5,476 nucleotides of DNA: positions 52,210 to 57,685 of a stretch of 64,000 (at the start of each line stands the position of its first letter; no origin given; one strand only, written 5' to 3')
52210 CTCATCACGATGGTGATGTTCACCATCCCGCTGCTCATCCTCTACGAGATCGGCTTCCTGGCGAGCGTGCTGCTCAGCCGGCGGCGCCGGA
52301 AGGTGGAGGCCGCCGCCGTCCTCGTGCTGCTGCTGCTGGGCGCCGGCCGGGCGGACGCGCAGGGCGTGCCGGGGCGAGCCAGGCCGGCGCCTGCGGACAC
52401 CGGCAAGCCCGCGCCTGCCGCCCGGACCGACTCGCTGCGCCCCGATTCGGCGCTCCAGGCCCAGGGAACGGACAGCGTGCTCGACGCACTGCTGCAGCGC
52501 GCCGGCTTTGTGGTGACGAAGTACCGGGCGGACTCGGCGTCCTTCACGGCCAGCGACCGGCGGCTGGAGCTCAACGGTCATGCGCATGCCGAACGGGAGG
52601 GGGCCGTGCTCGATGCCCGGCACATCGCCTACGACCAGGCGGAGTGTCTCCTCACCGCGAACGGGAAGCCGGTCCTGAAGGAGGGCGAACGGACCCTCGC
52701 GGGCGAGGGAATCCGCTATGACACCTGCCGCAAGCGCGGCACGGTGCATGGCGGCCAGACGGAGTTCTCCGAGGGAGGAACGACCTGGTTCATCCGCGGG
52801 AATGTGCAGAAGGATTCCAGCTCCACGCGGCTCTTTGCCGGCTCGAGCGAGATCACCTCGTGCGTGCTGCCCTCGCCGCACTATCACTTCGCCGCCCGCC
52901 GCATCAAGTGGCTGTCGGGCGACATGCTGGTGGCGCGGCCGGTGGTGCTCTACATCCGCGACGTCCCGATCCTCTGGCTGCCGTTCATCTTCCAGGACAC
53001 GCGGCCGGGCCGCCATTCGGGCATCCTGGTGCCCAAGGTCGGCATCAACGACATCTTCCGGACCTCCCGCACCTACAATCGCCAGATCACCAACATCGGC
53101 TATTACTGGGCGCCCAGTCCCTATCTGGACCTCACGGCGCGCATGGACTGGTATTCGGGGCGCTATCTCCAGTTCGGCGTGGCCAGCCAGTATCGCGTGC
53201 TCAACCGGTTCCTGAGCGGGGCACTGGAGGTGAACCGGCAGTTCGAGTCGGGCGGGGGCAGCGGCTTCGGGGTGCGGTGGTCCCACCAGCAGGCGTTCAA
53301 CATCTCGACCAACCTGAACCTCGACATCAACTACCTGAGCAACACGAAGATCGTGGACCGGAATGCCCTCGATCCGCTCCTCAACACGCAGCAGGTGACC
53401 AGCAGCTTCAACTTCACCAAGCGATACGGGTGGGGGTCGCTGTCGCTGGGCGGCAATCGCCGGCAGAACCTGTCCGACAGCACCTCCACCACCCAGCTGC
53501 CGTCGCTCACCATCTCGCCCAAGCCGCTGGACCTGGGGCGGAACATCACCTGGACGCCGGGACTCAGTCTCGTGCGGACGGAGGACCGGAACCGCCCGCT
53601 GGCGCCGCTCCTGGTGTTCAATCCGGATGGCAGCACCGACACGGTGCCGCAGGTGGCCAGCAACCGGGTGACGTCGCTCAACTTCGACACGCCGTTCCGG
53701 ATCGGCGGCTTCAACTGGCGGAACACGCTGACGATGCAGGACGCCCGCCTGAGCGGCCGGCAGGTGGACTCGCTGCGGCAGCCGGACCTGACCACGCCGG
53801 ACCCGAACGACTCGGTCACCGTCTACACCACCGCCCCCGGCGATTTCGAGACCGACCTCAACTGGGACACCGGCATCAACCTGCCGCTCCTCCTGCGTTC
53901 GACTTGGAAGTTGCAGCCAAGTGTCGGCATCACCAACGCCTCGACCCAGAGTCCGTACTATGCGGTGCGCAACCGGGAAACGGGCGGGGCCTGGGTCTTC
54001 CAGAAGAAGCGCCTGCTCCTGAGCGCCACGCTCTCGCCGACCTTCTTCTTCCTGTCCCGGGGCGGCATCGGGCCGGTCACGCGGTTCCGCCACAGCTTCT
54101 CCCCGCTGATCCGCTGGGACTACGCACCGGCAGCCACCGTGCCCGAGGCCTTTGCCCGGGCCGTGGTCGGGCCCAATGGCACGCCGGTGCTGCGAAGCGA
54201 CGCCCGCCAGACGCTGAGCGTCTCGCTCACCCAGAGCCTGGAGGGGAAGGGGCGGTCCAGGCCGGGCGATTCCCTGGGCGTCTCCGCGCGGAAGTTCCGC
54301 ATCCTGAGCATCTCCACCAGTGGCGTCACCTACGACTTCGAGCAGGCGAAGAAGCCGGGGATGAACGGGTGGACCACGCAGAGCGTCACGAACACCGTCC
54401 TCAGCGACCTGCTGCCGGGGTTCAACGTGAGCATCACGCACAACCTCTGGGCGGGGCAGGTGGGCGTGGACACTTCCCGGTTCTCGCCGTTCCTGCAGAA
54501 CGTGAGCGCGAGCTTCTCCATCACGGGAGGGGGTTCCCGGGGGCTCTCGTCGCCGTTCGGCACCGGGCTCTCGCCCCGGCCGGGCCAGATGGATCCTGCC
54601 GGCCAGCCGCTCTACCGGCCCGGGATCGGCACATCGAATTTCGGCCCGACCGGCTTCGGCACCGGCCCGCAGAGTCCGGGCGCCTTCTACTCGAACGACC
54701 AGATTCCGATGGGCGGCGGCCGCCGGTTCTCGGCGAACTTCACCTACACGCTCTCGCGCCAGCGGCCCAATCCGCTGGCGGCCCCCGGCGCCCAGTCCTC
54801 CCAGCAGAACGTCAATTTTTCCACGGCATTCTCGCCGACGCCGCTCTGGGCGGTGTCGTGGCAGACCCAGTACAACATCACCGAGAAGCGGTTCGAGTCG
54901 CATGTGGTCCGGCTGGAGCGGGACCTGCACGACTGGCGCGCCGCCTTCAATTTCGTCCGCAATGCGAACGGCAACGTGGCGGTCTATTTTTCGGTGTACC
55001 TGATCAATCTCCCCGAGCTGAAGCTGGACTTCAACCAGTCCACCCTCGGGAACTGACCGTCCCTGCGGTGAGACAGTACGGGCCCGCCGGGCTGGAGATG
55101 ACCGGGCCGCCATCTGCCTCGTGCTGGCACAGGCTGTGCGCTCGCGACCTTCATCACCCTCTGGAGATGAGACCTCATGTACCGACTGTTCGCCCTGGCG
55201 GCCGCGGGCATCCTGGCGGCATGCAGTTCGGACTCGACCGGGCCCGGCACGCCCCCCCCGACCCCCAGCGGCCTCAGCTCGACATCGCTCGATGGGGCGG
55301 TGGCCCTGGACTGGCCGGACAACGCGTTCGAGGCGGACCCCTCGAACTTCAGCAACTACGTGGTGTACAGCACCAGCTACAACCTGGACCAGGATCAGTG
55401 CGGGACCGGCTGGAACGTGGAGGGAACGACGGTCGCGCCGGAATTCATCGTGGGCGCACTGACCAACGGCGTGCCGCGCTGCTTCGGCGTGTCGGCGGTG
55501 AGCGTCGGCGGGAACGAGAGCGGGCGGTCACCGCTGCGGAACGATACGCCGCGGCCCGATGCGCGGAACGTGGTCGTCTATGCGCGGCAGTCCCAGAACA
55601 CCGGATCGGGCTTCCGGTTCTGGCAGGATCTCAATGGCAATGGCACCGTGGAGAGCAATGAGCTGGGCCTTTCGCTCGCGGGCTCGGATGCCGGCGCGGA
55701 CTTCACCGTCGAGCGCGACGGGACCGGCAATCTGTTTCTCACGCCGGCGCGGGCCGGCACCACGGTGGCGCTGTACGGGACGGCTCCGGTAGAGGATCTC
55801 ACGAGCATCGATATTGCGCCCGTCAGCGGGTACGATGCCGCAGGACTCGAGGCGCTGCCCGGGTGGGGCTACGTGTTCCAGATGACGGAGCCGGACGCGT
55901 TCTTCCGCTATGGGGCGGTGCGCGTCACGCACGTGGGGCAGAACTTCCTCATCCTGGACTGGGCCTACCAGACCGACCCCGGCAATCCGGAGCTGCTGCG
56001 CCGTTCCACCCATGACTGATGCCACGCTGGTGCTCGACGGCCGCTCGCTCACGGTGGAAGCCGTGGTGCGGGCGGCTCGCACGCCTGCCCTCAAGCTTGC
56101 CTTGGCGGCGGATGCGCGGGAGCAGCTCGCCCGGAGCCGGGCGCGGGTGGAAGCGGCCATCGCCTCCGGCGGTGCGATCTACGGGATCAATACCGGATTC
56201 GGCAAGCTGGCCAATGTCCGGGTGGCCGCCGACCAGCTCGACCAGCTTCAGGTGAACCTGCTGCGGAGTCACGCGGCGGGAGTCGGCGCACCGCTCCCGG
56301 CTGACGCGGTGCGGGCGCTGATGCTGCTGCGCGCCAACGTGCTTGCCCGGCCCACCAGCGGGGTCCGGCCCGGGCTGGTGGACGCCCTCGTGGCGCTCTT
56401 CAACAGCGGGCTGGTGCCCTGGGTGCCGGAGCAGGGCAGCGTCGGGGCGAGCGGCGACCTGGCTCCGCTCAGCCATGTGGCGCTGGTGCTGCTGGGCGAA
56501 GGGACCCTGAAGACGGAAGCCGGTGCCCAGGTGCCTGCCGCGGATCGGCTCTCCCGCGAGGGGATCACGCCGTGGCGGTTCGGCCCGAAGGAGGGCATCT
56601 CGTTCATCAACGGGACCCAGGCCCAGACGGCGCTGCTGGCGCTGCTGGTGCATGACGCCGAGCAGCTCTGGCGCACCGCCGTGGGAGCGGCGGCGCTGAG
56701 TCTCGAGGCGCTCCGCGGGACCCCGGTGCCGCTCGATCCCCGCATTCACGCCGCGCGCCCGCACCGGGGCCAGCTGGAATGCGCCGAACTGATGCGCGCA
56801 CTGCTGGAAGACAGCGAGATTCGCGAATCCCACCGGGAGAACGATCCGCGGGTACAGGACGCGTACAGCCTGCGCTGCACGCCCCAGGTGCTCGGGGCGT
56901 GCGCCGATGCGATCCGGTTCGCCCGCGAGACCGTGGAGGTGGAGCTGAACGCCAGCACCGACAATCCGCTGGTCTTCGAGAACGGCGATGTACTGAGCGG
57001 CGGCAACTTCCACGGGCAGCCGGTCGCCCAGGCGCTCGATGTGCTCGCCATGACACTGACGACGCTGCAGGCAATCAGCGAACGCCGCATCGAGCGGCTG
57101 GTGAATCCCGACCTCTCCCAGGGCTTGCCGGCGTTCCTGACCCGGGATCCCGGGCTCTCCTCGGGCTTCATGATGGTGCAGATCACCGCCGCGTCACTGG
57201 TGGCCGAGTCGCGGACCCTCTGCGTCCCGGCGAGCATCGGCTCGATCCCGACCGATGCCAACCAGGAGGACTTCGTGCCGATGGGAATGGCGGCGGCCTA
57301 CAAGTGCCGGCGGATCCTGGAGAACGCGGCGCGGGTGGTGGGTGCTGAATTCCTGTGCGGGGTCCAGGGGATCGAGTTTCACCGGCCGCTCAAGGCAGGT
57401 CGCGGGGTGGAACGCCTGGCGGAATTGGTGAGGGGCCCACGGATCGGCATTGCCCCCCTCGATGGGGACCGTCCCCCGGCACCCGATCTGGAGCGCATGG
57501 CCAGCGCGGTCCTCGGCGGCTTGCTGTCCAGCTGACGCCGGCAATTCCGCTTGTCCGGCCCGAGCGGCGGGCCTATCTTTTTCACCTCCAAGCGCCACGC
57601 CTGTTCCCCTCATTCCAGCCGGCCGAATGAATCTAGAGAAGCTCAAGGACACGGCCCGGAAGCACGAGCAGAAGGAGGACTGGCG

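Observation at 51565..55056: Complete TatC fused in frame to a complete LptD-like outer-membrane barrel through a signal-peptide-like seventh helix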

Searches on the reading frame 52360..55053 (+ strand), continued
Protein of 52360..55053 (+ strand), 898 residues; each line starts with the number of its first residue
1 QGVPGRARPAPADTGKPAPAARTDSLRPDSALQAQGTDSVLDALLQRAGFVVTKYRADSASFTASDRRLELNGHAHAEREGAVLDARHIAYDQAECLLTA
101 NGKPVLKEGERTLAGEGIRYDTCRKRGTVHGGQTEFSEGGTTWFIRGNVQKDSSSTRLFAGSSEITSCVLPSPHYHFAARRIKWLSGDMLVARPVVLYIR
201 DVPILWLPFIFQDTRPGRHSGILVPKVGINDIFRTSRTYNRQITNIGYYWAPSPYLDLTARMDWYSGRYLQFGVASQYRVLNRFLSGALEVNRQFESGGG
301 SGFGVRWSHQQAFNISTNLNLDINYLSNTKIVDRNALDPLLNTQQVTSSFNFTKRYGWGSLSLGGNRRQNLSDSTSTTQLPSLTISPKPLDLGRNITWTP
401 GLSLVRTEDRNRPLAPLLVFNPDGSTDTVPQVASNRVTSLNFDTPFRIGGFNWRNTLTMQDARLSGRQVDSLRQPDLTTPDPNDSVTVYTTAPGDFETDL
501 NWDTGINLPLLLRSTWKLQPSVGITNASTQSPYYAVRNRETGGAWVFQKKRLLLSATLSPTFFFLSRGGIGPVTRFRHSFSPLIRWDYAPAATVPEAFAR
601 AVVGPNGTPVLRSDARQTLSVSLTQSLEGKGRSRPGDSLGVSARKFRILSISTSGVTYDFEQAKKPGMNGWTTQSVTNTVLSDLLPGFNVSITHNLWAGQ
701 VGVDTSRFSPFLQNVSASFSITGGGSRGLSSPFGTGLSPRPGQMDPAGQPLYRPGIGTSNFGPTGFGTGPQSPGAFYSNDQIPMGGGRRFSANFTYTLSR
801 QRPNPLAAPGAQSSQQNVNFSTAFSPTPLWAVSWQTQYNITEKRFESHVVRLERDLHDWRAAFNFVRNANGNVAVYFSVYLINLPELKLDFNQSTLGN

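Call 59: find_encoding_contigs(protein=P0246, flank=5000, max_places=1)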
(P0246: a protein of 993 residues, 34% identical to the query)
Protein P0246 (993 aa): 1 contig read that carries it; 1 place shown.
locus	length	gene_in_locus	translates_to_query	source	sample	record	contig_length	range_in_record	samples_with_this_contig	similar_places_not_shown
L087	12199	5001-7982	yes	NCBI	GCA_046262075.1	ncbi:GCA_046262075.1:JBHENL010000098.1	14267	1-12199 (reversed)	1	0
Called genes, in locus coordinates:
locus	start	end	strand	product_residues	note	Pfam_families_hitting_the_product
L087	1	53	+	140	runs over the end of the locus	PF02472:ExbD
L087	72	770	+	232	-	PF13103:TonB_2, PF03544:TonB_C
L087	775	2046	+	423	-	PF04052:TolB_N, PF26550:Tricorn_2nd, PF26549:Tricorn_N, PF07676:PD40, PF26549:Tricorn_N, PF07676:PD40, PF26550:Tricorn_2nd, PF07676:PD40, +2 more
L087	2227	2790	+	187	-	PF00691:OmpA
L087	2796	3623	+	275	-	PF13428:TPR_14 (faint), PF13525:YfiO, PF13432:TPR_16, PF14559:TPR_19 (weak), PF13174:TPR_6 (weak), PF13424:TPR_12, PF13432:TPR_16, PF13174:TPR_6 (weak), +4 more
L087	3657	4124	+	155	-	PF22811:Zn_ribbon_NrdR, PF03477:ATP-cone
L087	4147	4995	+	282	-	PF00902:TatC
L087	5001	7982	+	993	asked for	PF03968:LptD_N (faint), PF19838:LptD_2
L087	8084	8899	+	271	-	-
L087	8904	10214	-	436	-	PF01979:Amidohydro_1, PF07969:Amidohydro_3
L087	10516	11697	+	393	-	PF00990:GGDEF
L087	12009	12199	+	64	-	?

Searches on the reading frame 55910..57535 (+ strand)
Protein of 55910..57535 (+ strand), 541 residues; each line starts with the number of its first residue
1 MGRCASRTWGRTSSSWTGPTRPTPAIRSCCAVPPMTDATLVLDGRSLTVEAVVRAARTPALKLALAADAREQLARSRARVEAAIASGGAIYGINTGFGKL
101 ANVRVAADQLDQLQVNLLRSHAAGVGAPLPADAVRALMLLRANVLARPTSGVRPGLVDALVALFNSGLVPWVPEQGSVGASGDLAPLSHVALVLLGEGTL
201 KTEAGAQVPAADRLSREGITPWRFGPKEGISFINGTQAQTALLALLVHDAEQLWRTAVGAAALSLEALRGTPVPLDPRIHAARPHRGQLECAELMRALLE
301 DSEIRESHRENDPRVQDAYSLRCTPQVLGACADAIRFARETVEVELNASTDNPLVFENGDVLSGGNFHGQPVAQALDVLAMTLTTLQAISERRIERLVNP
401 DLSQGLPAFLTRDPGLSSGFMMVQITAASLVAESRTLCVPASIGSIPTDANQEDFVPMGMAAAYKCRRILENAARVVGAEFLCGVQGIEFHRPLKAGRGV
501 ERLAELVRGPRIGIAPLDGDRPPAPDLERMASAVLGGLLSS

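Call 12: search_protein_families(library=pfam, proteins=[window:55910-57535:+], max_evalue=0.001)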
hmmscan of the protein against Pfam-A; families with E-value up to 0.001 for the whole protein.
window:55910-57535:+ (541 aa): 1 family
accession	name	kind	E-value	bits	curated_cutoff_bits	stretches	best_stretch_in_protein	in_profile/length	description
PF00221.24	Lyase_aromatic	-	1.1e-185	618.3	27.3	1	47-508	1-465/466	Aromatic amino acid lyase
